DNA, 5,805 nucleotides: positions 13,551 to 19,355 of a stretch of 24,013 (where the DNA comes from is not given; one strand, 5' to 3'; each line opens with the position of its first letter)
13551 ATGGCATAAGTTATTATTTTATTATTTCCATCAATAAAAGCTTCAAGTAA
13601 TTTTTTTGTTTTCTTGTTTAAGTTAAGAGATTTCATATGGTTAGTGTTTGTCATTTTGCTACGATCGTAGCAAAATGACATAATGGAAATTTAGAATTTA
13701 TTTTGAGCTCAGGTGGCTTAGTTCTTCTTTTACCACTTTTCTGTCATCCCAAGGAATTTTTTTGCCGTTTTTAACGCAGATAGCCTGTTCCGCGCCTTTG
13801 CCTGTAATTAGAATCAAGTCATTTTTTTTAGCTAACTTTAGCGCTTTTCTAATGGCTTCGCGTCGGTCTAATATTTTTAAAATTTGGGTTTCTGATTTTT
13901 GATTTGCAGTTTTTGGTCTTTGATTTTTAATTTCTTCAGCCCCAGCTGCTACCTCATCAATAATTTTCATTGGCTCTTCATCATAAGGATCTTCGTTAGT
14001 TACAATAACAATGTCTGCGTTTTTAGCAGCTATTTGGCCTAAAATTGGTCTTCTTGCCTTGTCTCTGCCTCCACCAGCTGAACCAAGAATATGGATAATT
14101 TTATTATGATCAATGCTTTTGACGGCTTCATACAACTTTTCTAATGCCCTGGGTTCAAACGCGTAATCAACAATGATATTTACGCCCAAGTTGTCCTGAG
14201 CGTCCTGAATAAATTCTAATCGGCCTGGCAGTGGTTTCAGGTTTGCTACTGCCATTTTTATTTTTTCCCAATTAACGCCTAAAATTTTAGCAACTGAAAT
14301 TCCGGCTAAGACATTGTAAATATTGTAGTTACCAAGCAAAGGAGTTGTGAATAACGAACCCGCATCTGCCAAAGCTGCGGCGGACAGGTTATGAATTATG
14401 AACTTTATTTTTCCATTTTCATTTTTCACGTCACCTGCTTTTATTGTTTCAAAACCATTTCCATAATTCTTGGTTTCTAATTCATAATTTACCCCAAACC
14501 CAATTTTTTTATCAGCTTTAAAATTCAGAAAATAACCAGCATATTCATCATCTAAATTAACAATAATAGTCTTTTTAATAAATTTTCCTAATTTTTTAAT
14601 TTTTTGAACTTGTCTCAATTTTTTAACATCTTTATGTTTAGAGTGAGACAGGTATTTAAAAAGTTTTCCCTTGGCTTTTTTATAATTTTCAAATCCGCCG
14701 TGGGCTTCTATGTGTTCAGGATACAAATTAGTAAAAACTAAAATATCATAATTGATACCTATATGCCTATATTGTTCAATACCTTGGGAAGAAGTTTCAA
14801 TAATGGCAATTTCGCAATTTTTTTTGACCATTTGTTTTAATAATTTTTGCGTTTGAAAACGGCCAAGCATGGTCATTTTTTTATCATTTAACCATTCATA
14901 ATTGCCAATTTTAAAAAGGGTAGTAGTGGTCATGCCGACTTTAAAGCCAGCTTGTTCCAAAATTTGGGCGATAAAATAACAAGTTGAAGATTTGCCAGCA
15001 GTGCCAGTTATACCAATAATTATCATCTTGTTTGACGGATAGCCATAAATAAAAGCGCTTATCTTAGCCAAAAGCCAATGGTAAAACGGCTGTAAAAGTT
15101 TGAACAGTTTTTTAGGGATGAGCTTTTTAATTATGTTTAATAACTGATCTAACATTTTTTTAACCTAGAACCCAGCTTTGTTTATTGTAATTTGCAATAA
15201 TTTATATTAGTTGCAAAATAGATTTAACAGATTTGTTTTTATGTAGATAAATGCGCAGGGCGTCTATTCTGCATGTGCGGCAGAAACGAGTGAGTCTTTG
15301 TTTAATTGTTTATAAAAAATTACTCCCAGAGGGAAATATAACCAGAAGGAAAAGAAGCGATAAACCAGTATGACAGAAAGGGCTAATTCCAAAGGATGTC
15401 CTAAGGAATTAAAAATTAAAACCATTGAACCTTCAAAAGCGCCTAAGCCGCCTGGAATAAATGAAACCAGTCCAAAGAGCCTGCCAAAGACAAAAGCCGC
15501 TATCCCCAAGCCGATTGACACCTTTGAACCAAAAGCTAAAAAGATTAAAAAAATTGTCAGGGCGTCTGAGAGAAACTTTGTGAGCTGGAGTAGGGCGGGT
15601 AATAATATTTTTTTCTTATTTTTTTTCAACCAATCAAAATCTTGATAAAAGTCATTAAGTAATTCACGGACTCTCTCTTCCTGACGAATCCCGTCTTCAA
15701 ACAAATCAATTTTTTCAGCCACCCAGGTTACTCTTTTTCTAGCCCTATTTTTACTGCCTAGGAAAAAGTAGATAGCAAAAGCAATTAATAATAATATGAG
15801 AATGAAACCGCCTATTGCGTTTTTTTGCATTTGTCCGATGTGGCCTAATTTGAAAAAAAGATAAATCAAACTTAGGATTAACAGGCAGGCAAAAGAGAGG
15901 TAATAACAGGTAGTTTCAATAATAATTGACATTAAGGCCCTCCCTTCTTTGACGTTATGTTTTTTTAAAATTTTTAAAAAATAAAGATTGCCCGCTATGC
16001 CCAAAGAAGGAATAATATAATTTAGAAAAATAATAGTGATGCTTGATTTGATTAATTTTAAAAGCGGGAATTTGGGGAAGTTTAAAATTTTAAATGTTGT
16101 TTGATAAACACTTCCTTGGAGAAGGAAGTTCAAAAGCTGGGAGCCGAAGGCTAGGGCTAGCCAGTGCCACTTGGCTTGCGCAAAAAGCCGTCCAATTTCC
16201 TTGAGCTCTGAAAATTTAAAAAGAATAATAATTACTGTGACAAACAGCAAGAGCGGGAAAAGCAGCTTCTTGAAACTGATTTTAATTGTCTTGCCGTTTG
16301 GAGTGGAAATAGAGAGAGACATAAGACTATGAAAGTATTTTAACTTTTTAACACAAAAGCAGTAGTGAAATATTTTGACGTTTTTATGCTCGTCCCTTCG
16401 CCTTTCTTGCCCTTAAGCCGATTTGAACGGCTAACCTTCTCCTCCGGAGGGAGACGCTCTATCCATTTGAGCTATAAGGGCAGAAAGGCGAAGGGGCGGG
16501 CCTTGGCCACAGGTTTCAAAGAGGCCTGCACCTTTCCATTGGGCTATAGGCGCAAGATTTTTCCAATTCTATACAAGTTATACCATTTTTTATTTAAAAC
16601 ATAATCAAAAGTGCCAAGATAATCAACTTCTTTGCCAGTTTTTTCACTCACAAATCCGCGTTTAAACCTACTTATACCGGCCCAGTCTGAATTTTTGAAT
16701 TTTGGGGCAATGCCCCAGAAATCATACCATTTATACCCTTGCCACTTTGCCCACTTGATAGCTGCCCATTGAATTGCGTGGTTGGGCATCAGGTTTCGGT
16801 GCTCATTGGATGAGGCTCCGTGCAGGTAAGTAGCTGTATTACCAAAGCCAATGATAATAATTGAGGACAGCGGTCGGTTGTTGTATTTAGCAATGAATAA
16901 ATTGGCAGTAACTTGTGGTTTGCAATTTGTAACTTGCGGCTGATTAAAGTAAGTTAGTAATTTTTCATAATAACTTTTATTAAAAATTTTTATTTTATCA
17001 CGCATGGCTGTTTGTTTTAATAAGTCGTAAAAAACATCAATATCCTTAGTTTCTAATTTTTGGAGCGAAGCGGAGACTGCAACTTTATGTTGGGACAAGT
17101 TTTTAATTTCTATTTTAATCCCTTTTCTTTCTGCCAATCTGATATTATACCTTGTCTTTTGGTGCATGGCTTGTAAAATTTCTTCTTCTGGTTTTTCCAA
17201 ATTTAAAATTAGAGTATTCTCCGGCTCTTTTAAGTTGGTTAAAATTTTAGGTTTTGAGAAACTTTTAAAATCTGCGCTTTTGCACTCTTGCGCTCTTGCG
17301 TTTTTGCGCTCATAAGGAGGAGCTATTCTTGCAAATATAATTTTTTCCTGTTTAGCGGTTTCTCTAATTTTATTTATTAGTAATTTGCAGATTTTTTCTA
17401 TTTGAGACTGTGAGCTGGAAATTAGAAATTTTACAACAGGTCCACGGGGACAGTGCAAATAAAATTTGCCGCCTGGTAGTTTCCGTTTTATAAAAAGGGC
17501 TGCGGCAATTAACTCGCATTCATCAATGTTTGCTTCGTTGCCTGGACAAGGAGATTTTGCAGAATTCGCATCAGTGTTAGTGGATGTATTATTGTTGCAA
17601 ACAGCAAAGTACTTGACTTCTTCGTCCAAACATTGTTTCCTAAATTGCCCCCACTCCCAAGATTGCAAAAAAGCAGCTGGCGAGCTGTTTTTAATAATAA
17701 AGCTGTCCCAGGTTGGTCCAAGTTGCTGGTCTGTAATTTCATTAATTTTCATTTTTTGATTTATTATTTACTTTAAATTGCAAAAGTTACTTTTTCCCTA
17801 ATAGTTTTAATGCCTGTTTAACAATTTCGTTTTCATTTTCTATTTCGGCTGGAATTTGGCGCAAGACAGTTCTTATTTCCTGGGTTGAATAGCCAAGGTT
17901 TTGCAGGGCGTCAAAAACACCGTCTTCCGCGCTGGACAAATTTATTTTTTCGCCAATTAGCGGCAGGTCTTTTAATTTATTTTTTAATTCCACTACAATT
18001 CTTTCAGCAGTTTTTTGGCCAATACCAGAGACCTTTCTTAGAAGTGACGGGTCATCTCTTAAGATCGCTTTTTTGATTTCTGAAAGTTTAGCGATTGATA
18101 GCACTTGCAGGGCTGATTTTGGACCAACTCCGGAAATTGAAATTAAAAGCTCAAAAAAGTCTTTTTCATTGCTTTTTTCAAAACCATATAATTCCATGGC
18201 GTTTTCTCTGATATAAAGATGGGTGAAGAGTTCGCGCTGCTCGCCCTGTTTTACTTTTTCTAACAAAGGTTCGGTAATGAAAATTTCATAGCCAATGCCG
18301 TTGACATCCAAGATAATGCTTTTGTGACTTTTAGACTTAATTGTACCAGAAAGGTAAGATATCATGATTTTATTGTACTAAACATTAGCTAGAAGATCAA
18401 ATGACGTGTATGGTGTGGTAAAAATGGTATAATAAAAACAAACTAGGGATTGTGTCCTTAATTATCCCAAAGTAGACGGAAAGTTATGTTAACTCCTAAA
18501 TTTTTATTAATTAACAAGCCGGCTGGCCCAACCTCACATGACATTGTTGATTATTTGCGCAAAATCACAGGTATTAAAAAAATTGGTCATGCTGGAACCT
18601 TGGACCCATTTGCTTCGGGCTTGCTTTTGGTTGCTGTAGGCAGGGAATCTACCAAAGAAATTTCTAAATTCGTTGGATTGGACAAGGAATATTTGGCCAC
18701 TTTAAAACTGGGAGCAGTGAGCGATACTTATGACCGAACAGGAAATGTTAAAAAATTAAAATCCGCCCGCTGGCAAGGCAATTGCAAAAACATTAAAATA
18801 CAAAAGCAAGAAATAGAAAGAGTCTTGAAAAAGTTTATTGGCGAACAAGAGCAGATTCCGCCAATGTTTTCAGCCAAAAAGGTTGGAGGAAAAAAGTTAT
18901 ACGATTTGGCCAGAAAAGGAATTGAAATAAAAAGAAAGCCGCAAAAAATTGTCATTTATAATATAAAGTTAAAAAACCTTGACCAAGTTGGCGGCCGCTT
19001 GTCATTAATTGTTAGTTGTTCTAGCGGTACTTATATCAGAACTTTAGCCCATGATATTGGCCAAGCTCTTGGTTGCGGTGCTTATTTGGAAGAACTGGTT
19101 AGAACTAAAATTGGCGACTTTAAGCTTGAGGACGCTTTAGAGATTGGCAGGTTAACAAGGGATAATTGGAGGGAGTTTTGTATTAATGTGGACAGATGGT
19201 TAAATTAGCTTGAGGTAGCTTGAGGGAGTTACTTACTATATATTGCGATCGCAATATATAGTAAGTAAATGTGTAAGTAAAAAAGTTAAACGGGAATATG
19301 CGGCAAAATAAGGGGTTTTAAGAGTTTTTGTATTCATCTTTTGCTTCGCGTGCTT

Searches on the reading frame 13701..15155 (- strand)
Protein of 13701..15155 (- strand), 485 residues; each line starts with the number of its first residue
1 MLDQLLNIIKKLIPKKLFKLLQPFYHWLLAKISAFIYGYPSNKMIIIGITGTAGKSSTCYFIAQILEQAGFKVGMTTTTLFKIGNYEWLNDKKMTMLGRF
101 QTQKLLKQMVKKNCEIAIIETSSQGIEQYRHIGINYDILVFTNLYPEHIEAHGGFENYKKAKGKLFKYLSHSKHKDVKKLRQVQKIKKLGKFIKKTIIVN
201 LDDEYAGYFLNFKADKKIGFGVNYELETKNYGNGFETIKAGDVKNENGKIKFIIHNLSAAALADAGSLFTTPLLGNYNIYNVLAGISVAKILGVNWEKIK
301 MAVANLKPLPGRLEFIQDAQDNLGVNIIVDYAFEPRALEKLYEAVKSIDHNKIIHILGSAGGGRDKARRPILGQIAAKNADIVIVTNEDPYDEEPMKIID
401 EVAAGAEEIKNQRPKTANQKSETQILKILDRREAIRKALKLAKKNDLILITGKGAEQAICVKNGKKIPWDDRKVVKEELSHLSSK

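Call 16: search_protein_families(library=pfam, proteins=[window:13701-15155:-], max_evalue=0.001)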
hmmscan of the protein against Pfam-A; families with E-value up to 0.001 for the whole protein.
window:13701-15155:- (485 aa): 3 families
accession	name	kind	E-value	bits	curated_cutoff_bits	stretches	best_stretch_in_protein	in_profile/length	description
PF08245.18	Mur_ligase_M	-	1.2e-35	123.8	24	1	49-289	1-200/200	Mur ligase middle domain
PF02875.26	Mur_ligase_C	-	2.4e-22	80.6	28.4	1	311-454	1-127/127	Mur ligase, glutamate ligase domain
PF19842.5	YqeC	-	0.0001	23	27.6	1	47-99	1-47/145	YqeC protein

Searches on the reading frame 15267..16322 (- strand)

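Call 16: search_protein_families(library=pfam, proteins=[window:15267-16322:-], max_evalue=0.001)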
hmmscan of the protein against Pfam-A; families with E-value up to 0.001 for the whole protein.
window:15267-16322:- (352 aa): 1 family
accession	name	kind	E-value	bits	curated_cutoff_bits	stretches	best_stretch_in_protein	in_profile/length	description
PF03706.18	LPG_synthase_TM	-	7.2e-39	134.5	33.4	1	24-333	5-302/302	Lysylphosphatidylglycerol synthase TM region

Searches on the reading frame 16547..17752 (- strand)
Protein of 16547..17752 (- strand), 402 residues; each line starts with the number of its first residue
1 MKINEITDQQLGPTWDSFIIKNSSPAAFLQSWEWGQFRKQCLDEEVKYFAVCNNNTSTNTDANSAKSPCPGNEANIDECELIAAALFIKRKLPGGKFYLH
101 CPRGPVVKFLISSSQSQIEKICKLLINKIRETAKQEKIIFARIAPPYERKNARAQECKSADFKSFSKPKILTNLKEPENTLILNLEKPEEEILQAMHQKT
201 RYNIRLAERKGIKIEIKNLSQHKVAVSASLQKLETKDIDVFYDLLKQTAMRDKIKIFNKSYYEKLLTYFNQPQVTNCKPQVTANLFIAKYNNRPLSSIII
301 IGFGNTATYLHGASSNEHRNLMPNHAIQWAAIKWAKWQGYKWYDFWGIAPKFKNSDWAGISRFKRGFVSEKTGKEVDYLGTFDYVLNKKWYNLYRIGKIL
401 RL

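Call 16: search_protein_families(library=pfam, proteins=[window:16547-17752:-], max_evalue=0.001)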
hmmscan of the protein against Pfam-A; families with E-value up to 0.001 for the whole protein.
window:16547-17752:- (402 aa): 2 families
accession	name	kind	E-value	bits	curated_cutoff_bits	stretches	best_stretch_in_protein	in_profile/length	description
PF02388.22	FemAB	-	3.7e-37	128.6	24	2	283-396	295-403/406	FemAB family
PF13480.13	Acetyltransf_6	-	7.3e-09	36.3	22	1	200-353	3-142/143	Acetyltransferase (GNAT) domain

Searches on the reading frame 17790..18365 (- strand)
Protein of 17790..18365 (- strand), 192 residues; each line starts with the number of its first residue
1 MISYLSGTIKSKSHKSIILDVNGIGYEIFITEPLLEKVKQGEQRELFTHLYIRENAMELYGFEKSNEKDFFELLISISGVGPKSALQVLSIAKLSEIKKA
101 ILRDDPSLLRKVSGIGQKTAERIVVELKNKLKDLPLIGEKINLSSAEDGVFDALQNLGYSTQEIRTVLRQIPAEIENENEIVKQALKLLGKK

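Call 16: search_protein_families(library=pfam, proteins=[window:17790-18365:-], max_evalue=0.001)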
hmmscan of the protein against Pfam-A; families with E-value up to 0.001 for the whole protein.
window:17790-18365:- (192 aa): 6 families
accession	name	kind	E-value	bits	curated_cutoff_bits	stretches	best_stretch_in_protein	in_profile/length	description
PF01330.27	RuvA_N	-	2.2e-22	79.3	23.6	1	1-61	1-61/61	RuvA N terminal domain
PF14520.12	HHH_5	-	1.4e-14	54.8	27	1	71-128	1-56/57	Helix-hairpin-helix domain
PF00633.29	HHH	-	5.4e-09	35.9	24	0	100-124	4-28/30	Helix-hairpin-helix motif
PF07499.19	RuvA_C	-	3.4e-08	34.3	24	1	150-189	6-46/47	RuvA, C-terminal domain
PF21176.3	RecR_HhH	-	7.2e-06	26.2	27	0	109-127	8-26/45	RecR, helix-hairpin-helix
PF12836.13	HHH_3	-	0.00062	20.3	27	0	106-124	13-31/65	Helix-hairpin-helix motif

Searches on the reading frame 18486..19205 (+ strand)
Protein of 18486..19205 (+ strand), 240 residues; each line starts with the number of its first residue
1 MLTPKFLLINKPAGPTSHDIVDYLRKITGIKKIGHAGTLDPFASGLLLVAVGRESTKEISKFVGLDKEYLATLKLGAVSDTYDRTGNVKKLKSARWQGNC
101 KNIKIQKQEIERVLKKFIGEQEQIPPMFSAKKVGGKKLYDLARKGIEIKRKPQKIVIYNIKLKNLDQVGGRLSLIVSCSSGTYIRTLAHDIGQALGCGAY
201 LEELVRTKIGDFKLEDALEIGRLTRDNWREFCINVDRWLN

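Call 16: search_protein_families(library=pfam, proteins=[window:18486-19205:+], max_evalue=0.001)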
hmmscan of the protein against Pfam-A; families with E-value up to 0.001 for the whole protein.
window:18486-19205:+ (240 aa): 3 families
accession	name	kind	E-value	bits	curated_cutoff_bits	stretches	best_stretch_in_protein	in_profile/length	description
PF01509.24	TruB_N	-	1.7e-47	161.9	27.3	1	25-184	1-149/149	TruB family pseudouridylate synthase (N terminal domain)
PF16198.10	TruB_C_2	-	6.1e-11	42.7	29.3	1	185-225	1-41/66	tRNA pseudouridylate synthase B C-terminal domain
PF00849.27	PseudoU_synth_2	-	1.3e-05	25.9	26.8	1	6-102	2-88/152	RNA pseudouridylate synthase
